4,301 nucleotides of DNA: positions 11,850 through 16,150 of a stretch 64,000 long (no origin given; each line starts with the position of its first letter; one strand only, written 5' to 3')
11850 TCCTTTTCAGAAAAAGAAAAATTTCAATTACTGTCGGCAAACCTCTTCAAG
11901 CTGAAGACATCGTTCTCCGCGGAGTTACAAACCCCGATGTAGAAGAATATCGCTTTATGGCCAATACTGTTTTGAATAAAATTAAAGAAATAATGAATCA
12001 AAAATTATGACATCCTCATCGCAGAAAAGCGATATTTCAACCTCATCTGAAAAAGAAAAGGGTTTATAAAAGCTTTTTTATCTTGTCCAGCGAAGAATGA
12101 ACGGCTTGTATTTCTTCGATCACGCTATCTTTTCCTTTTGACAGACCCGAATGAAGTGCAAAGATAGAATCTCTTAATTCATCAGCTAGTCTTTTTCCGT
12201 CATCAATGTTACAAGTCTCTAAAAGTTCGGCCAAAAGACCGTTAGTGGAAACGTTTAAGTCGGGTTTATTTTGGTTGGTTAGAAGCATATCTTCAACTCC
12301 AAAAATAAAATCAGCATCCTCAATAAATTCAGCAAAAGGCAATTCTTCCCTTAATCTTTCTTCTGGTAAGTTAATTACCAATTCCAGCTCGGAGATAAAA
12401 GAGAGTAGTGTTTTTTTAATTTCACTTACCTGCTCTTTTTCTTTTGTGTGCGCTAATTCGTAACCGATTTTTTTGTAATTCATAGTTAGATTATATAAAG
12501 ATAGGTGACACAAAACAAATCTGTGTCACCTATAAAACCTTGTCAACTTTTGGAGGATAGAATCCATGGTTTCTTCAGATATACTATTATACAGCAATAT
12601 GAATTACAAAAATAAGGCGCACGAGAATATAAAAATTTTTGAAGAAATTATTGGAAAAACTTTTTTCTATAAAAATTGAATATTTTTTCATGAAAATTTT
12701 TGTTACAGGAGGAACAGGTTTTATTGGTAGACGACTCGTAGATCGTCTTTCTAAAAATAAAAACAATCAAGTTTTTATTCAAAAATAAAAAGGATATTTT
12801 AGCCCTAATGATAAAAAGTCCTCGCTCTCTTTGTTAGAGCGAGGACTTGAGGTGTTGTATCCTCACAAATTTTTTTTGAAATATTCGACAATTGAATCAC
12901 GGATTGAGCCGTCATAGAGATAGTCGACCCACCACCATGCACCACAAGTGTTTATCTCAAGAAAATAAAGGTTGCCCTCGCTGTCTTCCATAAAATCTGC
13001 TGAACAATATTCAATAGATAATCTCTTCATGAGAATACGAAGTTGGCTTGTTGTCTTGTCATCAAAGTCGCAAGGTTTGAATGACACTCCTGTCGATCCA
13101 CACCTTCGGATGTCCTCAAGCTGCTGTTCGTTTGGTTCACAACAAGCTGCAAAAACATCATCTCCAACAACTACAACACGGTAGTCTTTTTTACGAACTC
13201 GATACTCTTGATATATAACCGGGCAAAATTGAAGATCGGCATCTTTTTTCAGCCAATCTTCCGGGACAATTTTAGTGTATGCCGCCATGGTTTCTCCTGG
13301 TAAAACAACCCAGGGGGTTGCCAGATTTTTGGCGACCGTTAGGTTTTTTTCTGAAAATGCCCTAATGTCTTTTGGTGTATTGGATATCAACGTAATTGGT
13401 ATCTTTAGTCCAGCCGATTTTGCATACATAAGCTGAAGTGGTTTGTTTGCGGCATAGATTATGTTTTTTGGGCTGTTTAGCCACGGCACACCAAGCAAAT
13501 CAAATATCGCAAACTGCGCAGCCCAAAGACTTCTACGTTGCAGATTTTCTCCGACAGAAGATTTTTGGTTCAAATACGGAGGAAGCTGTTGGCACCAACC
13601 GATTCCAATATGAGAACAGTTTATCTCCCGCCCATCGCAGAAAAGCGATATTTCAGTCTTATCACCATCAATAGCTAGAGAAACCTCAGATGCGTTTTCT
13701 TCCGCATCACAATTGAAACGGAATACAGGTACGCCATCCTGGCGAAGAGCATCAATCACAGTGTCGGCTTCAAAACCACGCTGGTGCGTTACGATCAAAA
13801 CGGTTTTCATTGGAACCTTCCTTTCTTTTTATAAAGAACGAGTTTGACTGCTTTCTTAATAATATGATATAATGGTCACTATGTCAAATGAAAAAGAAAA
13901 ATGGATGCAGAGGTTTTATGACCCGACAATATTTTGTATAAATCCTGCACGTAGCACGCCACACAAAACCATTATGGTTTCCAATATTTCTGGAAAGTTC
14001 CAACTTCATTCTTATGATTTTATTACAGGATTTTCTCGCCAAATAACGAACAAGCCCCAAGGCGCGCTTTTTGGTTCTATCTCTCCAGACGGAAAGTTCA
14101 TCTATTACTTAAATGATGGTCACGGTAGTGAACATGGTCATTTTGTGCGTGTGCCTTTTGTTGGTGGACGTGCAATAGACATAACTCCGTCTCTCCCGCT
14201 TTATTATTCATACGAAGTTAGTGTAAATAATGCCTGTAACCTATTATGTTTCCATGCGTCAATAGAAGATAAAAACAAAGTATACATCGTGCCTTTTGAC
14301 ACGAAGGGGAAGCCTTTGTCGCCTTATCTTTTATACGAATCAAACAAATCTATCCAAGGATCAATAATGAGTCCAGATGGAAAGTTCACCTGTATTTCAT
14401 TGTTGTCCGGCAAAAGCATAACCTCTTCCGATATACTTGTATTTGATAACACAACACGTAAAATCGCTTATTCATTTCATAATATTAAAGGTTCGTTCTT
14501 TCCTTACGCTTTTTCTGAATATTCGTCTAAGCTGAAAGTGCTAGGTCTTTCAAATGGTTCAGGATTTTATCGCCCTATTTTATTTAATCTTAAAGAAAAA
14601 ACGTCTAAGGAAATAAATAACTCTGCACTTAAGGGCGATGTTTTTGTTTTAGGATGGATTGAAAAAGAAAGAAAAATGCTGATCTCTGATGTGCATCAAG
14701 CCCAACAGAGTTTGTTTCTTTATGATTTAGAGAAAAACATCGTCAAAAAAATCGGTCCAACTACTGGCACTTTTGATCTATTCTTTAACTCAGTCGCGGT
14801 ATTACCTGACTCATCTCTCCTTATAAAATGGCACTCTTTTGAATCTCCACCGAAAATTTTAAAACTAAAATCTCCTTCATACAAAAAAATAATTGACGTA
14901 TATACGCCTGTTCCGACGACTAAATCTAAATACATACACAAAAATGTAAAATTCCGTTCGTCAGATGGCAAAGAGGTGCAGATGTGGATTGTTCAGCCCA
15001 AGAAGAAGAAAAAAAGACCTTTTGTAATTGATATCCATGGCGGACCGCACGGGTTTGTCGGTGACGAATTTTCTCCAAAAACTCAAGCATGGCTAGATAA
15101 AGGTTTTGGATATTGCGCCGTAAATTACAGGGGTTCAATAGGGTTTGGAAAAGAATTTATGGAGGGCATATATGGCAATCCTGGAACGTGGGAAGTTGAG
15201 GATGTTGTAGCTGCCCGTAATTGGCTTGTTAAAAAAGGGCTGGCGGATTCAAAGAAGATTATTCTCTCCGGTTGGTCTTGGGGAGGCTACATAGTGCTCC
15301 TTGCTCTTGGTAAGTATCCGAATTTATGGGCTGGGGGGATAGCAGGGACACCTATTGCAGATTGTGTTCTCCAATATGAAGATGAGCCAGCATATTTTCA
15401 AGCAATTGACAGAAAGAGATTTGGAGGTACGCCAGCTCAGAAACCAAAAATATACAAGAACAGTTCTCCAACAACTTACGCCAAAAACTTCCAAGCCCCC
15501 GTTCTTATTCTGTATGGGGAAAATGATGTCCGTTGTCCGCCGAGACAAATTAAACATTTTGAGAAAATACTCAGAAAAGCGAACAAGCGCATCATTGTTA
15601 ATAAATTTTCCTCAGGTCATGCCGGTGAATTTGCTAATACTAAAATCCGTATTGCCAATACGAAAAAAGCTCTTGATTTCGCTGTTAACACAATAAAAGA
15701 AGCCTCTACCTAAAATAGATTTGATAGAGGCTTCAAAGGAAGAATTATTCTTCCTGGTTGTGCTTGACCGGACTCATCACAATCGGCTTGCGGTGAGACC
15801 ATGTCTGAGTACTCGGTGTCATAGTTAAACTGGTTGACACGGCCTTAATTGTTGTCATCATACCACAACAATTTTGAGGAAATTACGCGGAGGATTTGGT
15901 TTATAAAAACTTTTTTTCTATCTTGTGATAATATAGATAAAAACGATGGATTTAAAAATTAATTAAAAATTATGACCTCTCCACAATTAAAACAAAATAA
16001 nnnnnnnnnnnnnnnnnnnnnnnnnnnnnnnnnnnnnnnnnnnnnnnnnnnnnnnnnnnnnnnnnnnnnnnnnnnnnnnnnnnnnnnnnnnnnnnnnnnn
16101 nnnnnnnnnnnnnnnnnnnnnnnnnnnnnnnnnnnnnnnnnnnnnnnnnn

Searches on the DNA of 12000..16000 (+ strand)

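Call 56: search_rna_families(source=window, start=12000, end=16000, threshold=evalue, max_evalue=1)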
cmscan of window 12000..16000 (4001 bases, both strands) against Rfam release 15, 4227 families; matches with E-value up to 1: 3.
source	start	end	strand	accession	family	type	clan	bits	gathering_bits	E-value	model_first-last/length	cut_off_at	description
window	12807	12886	-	RF02371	PyrG_leader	Cis-reg; leader;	-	29.1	65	0.55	1-78/78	no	PyrG leader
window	13546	13643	-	RF00288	snoZ30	Gene; snRNA; snoRNA; CD-box;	-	22.5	50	0.39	1-97/97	no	Z30 small nucleolar RNA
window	12484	12548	-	RF03283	mir-1010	Gene; miRNA;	-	21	70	0.51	1-93/93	no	mir-1010 microRNA precursor family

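Call 72: search_dna_similar(query=window:12061-12700:+, collection=phages, mode=distant, max_rows=5)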
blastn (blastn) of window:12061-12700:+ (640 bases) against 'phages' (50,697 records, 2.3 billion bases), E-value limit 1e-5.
No match.

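Call 73: search_dna_similar(query=window:12061-12700:+, collection=plasmids, mode=distant, max_rows=5)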
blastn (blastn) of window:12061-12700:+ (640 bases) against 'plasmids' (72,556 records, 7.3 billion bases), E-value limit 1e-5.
No match.
